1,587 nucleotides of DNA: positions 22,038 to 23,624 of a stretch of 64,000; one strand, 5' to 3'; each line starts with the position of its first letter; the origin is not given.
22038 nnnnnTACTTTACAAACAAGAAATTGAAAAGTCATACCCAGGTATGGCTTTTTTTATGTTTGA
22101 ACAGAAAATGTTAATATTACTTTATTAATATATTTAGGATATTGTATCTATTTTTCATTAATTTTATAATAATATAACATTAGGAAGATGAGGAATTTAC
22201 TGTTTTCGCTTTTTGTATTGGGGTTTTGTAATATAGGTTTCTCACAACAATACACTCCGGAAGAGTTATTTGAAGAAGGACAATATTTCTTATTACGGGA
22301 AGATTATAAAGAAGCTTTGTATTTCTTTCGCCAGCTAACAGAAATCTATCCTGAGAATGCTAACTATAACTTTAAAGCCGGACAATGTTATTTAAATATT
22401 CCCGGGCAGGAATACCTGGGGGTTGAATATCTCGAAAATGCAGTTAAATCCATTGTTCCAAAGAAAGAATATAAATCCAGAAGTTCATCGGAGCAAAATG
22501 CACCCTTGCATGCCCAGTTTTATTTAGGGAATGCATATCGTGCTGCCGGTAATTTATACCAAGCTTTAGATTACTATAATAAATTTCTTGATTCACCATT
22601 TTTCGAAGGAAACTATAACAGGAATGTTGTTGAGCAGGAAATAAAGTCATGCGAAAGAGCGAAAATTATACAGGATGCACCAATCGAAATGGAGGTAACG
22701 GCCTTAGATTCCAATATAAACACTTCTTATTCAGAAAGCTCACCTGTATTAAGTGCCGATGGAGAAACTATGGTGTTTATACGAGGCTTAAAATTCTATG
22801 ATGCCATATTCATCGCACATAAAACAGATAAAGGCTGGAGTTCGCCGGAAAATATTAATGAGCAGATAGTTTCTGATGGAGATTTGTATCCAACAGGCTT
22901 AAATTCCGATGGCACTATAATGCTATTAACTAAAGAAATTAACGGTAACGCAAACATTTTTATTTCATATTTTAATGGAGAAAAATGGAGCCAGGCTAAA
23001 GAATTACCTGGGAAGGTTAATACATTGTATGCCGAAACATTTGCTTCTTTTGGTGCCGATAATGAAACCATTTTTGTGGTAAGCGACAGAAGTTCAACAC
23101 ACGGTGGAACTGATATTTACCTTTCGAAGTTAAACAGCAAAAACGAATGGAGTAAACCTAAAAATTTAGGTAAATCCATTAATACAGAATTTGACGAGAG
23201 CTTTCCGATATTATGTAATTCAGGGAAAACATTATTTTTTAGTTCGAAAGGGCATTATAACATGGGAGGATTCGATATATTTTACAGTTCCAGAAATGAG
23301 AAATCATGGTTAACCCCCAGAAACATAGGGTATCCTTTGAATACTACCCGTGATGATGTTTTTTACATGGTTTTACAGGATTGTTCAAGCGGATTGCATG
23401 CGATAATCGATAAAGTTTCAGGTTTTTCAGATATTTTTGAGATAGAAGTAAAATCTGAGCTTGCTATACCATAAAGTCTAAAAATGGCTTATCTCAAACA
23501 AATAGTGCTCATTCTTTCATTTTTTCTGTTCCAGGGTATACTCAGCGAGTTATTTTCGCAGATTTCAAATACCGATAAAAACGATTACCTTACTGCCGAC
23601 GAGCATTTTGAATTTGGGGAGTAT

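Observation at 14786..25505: Five tandem PorE-like paralogs that differ essentially only in their C-terminal envelope anchor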

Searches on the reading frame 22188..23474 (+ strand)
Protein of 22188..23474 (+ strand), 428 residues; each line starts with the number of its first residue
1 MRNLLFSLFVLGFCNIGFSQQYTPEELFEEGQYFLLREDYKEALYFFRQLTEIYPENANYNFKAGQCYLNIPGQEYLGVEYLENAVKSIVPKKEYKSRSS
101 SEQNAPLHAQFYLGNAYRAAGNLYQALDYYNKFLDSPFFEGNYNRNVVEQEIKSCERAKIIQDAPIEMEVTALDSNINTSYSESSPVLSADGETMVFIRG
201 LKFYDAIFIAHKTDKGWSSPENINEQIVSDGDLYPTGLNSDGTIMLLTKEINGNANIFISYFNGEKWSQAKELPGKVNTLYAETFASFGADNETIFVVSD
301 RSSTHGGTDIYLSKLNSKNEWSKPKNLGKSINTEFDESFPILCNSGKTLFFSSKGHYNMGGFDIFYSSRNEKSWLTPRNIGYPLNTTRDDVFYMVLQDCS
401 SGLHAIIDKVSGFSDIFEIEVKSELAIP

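Call 3: search_protein_families(library=pfam, proteins=[window:22188-23474:+], max_evalue=0.01)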
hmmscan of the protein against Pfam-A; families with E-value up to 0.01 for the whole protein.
window:22188-23474:+ (428 aa): 9 families
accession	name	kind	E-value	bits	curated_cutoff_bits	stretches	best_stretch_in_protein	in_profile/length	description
PF07676.18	PD40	-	1.6e-11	44.3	20.9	1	327-365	1-37/38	WD40-like Beta Propeller Repeat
PF07719.23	TPR_2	-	1.7e-06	28.1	27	1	24-57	1-34/34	Tetratricopeptide repeat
PF13174.12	TPR_6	-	2.2e-06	28.4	26.3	0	109-135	2-28/33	Tetratricopeptide repeat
PF13428.12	TPR_14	-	4.1e-05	24.3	23.5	0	108-134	2-28/44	Tetratricopeptide repeat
PF00515.34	TPR_1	-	9e-05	22.6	27.8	0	110-132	4-26/34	Tetratricopeptide repeat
PF13424.12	TPR_12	-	0.0001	22.9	30.1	0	112-132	8-28/77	Tetratricopeptide repeat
PF13432.12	TPR_16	-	0.00018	22.3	32.7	0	108-135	32-59/65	Tetratricopeptide repeat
PF12895.13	ANAPC3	-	0.00021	22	27.2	1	19-70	18-68/82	Anaphase-promoting complex, cyclosome, subunit 3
PF14559.12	TPR_19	-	0.0072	17.1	25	0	36-70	3-37/68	Tetratricopeptide repeat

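Call 5: search_protein_families(library=ncbifam, proteins=[window:22188-23474:+], max_evalue=0.01)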
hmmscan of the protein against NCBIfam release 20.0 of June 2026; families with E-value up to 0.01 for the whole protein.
window:22188-23474:+ (428 aa): 5 families
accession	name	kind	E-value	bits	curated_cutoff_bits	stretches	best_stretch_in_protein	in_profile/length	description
NF052230.1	T9SS_PorE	exception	1e-37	129.7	600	1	8-397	10-392/648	PorE family type IX secretion system protein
NF053607.1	CHU_0125_OmpA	equivalog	3.7e-35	121.6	620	1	27-402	22-392/639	CHU_0125 family OmpA-like outer membrane integrity protein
NF040959.1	MamA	equivalog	0.0038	16.7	200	0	33-87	114-167/204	magnetosome protein MamA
TIGR02917.1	PEP_TPR_lipo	equivalog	0.0068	14.3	312.2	0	31-86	370-424/899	XrtA/PEP-CTERM system TPR-repeat protein PrsT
TIGR03302.1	OM_YfiO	subfamily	0.0094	15.5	81.4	0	20-57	29-66/239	outer membrane protein assembly factor BamD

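Call 10: find_homologous_proteins(query=window:22188-23474:+, max_evalue=0.00001)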
Query window:22188-23474:+ (428 aa): 2811 proteins with E <= 0.00001 among 5157 candidates; the best 120 are listed.
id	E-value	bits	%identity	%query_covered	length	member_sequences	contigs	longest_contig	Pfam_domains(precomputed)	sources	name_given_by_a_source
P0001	1.9e-288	974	100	100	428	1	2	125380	PF07676.19,PF07719.24,PF13174.13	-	-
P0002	7.4e-173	594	60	100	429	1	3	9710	PF00515.35,PF07676.19,PF07719.24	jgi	jgi:tetratricopeptide (TPR) repeat protein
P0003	1.6e-172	592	62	98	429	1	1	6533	PF07676.19,PF07719.24,PF13174.13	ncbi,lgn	-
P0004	1.9e-172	592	64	95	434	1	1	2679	PF14559.13,PF13414.13,PF00515.35,PF13432.13,PF13428.13,PF07676.19,PF07719.24,PF13174.13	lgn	-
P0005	2.4e-172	592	60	100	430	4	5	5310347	PF07676.19,PF07719.24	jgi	jgi:tetratricopeptide (TPR) repeat protein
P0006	1.4e-171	589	61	98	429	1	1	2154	PF00515.35,PF13432.13,PF07676.19,PF07719.24,PF13174.13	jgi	jgi:tetratricopeptide (TPR) repeat protein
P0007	7.2e-171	587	60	97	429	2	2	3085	PF00515.35,PF07676.19,PF07719.24,PF13174.13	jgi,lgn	-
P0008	2.9e-170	585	59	100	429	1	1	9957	PF00515.35,PF13432.13,PF07676.19,PF07719.24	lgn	-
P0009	3.8e-170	585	60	99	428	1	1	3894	PF13432.13,PF07676.19,PF07719.24,PF13174.13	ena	-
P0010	5.3e-168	578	61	96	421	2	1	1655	PF13414.13,PF13432.13,PF07676.19,PF07719.24,PF13174.13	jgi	-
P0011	1.9e-167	576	59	100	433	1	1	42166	PF00515.35,PF13432.13,PF07676.19,PF07719.24,PF13174.13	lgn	-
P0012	5.1e-166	571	59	99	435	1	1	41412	PF07676.19,PF07719.24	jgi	jgi:tetratricopeptide (TPR) repeat protein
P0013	1.9e-165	569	57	100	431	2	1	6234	PF07676.19,PF07719.24,PF13174.13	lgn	-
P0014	2.3e-165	569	58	100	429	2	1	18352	PF13414.13,PF00515.35,PF13432.13,PF07676.19,PF07719.24,PF13174.13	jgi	jgi:tetratricopeptide (TPR) repeat protein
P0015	8.4e-165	567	61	96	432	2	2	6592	PF00515.35,PF07676.19,PF07719.24,PF13174.13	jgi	jgi:tetratricopeptide (TPR) repeat protein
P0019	7.0e-164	564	59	97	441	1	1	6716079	PF13432.13,PF07676.19,PF07719.24,PF13174.13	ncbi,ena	-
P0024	4.3e-159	548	56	99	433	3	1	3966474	PF00515.35,PF07719.24,PF13174.13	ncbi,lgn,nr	ncbi:MAG: PD40 domain-containing protein [Bacteroidota bacterium]|nr:MAG: PD40 domain-containing pro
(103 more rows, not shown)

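Call 11: find_encoding_contigs(protein=P0019, flank=10000, max_places=2)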
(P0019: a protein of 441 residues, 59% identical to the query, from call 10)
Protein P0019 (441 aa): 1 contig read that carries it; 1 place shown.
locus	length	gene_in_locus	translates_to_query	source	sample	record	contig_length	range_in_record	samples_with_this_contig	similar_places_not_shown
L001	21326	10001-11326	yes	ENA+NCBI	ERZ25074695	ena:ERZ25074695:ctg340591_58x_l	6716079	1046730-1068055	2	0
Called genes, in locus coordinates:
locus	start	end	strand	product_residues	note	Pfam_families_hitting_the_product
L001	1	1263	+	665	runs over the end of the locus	PF00535:Glycos_transf_2, PF13641:Glyco_tranf_2_3, PF13632:Glyco_trans_2_3 (weak)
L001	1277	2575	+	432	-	PF00364:Biotin_lipoyl, PF02817:E3_binding (weak), PF00198:2-oxoacid_dh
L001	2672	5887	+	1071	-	PF07719:TPR_2 (faint), PF13428:TPR_14 (faint), PF13431:TPR_17 (faint), PF07676:PD40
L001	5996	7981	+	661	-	PF07676:PD40 (faint), PF00691:OmpA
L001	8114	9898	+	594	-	PF07676:PD40, PF00691:OmpA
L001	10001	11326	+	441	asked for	PF07719:TPR_2 (faint), PF13174:TPR_6 (faint), PF13432:TPR_16 (faint), PF07676:PD40 (faint)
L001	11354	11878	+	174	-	PF13302:Acetyltransf_3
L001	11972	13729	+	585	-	-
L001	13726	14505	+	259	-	PF02563:Poly_export, PF10531:SLBB, PF22461:SLBB_2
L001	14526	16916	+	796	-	PF02706:Wzz (weak), PF13807:GNVR, PF01656:CbiA (weak), PF09140:MipZ, PF10609:ParA (weak), PF13614:AAA_31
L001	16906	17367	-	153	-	PF13588:HSDR_N_2, PF04313:HSDR_N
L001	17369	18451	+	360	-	PF06144:DNA_pol3_delta, PF21694:DNA_pol3_delta_C (faint)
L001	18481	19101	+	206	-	PF01694:Rhomboid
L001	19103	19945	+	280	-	PF01063:Aminotran_4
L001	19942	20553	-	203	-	-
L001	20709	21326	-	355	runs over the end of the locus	PF13163:DUF3999 (faint)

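Call 12: find_encoding_contigs(protein=P0024, flank=10000, max_places=2)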
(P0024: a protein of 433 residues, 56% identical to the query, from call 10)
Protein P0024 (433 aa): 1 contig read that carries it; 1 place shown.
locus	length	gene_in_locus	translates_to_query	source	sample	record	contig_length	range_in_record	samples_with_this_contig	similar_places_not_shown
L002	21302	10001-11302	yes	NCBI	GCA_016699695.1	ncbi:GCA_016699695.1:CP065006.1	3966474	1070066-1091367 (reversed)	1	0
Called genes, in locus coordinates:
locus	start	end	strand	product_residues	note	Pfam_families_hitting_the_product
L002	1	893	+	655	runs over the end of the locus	PF00535:Glycos_transf_2, PF13641:Glyco_tranf_2_3, PF13632:Glyco_trans_2_3 (weak)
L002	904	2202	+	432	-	PF00364:Biotin_lipoyl, PF00198:2-oxoacid_dh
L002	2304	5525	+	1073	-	PF00515:TPR_1 (faint), PF07719:TPR_2 (faint), PF07676:PD40 (weak)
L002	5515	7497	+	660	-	PF07676:PD40 (faint), PF00691:OmpA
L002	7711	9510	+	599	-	PF07676:PD40, PF00691:OmpA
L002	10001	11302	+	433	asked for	PF00515:TPR_1 (faint), PF07719:TPR_2 (faint), PF13174:TPR_6 (faint)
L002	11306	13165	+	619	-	PF13174:TPR_6 (faint), PF07676:PD40 (weak)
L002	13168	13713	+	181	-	PF13302:Acetyltransf_3, PF13420:Acetyltransf_4, PF13523:Acetyltransf_8, PF00583:Acetyltransf_1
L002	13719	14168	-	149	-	PF13588:HSDR_N_2, PF04313:HSDR_N (weak)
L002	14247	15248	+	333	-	PF06144:DNA_pol3_delta, PF21694:DNA_pol3_delta_C (weak)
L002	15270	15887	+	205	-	PF01694:Rhomboid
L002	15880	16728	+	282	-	PF01063:Aminotran_4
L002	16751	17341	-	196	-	PF02622:DUF179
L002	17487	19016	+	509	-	PF03553:Na_H_antiporter, PF03600:CitMHS (weak)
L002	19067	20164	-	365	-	PF13528:Glyco_trans_1_3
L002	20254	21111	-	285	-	PF00149:Metallophos, PF12850:Metallophos_2 (weak)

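Call 14: find_related_loci(query=A2, collection=genome_contigs, flank=10000)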
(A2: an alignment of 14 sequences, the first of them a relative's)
Query A2 (428 aa) in genome_contigs; peptide patterns used: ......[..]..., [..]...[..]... (x = any residue, [..] = any of these).
600 stretches matched a pattern (row limit reached: there are more); 599 encode a relative of the query (tblastn E <= 1e-3); the best 80 are kept; 78 distinct loci.
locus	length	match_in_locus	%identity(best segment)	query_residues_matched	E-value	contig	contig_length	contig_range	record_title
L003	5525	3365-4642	62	8-428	1e-180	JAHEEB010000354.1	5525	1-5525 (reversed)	MAG: Bacteroidetes bacterium isolate Ww25 NODE_10536_length_5525_cov_1.959845, whole genome shotgun sequence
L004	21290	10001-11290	50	1-426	7e-134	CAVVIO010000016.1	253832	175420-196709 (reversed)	MAG: uncultured Bacteroidales bacterium isolate MFD02923.bin.2.58 genome assembly, contig: contig_20399, whole genome sh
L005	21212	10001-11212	48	26-428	3e-126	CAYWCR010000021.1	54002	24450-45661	MAG TPA_asm: uncultured Bacteroidales bacterium isolate binchicken_co259_28 genome assembly, contig: NODE_174_length_540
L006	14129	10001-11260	48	5-424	2e-125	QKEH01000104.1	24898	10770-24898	MAG: Bacteroidetes bacterium isolate SZUA-471 scaffold_4632, whole genome shotgun sequence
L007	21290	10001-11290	47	1-428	5e-125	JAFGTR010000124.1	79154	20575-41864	MAG: Bacteroidales bacterium isolate Zod_Metabat.988 k87_3181314, whole genome shotgun sequence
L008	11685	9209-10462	47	4-421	2e-122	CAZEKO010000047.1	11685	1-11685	MAG TPA_asm: uncultured Bacteroides sp. isolate binchicken_co364_279 genome assembly, contig: NODE_7937_length_11685_cov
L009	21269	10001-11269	46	4-425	4e-120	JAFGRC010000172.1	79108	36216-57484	MAG: Bacteroidales bacterium isolate Zod_Metabat.810 k87_13631004, whole genome shotgun sequence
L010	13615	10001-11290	45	1-428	1e-119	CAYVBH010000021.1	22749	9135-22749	MAG TPA_asm: uncultured Bacteroidales bacterium isolate SRP192927_co7_5 genome assembly, contig: NODE_3910_length_22749_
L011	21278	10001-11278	45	2-427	5e-112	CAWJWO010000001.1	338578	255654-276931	MAG: uncultured Bacteroidetes bacterium isolate MFD01231.bin.1.99 genome assembly, contig: contig_14478, whole genome sh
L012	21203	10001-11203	44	25-427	3e-111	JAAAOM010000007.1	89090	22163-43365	MAG: Bacteroidetes bacterium isolate GSL.Bin23 NODE_53_length_89090_cov_0.468163, whole genome shotgun sequence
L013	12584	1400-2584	44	25-421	5e-109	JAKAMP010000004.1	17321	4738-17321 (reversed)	MAG: Bacteroidetes bacterium isolate WY5.bin28 NODE_5314_length_17321_cov_0.939223, whole genome shotgun sequence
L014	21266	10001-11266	44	1-421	1e-106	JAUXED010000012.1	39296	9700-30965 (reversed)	MAG: Bacteroidota bacterium isolate CSMAG_2868 CSMAG_2868_k119_1149848_length_39296_cov_20.7673, whole genome shotgun se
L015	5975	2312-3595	43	2-428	8e-104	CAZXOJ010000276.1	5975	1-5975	MAG TPA_asm: uncultured Bacteroides sp. isolate SRP155585_co2_236 genome assembly, contig: NODE_13020_length_5975_cov_8.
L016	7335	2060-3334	41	1-421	3e-103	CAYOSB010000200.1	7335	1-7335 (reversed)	MAG TPA_asm: uncultured Bacteroidaceae bacterium isolate SRP141376_co4_139 genome assembly, contig: NODE_16349_length_73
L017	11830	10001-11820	42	25-421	1e-102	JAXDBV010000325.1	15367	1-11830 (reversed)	MAG: Bacteroidales bacterium isolate POMEDNA-B27 Raw2_k127_2120704, whole genome shotgun sequence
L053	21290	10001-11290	45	1-428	8e-119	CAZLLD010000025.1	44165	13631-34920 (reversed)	MAG TPA_asm: uncultured Bacteroidales bacterium isolate SRP192927_co6_437 genome assembly, contig: NODE_1278_length_4416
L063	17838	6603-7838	37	28-405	3e-71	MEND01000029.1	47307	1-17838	MAG: Bacteroidetes bacterium GWA2_31_9 gwa2_scaffold_1291, whole genome shotgun sequence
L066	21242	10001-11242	32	1-398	3e-68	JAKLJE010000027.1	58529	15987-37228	MAG: Bacteroidia bacterium isolate MAG.246 MAG.246-NODE_27_length_58529_cov_5.183741, whole genome shotgun sequence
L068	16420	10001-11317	34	4-427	3e-67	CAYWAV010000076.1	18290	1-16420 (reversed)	MAG TPA_asm: uncultured Chitinophaga sp. isolate SRP128246_co1_111 genome assembly, contig: NODE_6492_length_18290_cov_1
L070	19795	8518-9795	35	5-421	3e-67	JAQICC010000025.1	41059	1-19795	MAG: Salinivirgaceae bacterium isolate GH45 k119_515068, whole genome shotgun sequence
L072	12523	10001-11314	33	4-427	2e-66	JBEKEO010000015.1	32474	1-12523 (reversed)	MAG: Bacteroidales bacterium isolate SPRUCE 208 SPRUCE_208_15, whole genome shotgun sequence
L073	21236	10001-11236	34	25-424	2e-66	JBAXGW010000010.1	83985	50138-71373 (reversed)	MAG: Bacteroidota bacterium isolate ELA307 MAG307_10, whole genome shotgun sequence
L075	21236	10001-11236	33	26-419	2e-66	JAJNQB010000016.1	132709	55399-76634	MAG: Arcticibacter sp. isolate MAG_38 k141_229676, whole genome shotgun sequence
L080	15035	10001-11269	34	16-428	2e-65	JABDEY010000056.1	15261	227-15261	MAG: Bacteroidetes bacterium isolate BWMinControl_Nextera91_MAG3 3300020946.a:Ga0207067_10267, whole genome shotgun sequ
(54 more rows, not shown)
